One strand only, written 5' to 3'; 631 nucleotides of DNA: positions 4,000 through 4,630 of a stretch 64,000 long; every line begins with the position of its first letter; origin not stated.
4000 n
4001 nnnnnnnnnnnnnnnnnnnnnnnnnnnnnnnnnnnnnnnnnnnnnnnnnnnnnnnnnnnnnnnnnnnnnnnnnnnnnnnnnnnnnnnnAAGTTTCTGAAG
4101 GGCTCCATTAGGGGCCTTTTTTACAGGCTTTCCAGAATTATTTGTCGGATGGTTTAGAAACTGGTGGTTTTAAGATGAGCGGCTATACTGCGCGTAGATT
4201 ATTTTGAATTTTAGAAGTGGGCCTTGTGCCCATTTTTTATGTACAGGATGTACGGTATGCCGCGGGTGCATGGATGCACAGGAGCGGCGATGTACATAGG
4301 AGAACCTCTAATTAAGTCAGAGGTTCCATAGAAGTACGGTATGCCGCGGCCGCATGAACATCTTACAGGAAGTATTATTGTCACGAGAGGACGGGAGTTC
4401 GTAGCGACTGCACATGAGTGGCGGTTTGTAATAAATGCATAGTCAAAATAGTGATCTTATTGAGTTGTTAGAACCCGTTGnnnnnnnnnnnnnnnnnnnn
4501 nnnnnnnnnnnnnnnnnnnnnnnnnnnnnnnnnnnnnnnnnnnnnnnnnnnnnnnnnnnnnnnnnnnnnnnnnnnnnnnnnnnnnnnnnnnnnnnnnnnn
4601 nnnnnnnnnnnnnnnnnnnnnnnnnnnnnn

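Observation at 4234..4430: Novel ~170-190 bp mosaic intergenic element, copy A (second copy at 17894-18062)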

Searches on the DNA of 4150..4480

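Call 11: search_rna_families(source=window, start=4150, end=4480, threshold=evalue, max_evalue=10)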
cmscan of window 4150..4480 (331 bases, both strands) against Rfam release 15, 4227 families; matches with E-value up to 10: 3.
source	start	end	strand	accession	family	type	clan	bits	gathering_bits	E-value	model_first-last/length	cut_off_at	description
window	4177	4240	-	RF02420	Bp1_162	Gene; sRNA;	-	17.8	50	1.5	1-100/100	no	Burkholderia sRNA Bp1_Cand612_SIPHT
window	4154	4238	+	RF01770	rimP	Cis-reg; leader;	-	15.1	47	6.3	1-102/102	no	Gammaprotebacteria rimP leader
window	4167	4239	+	RF02233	sX14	Gene; sRNA;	-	14.9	80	1.8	1-92/92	no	Xanthomonas sRNA sX14/Xoo3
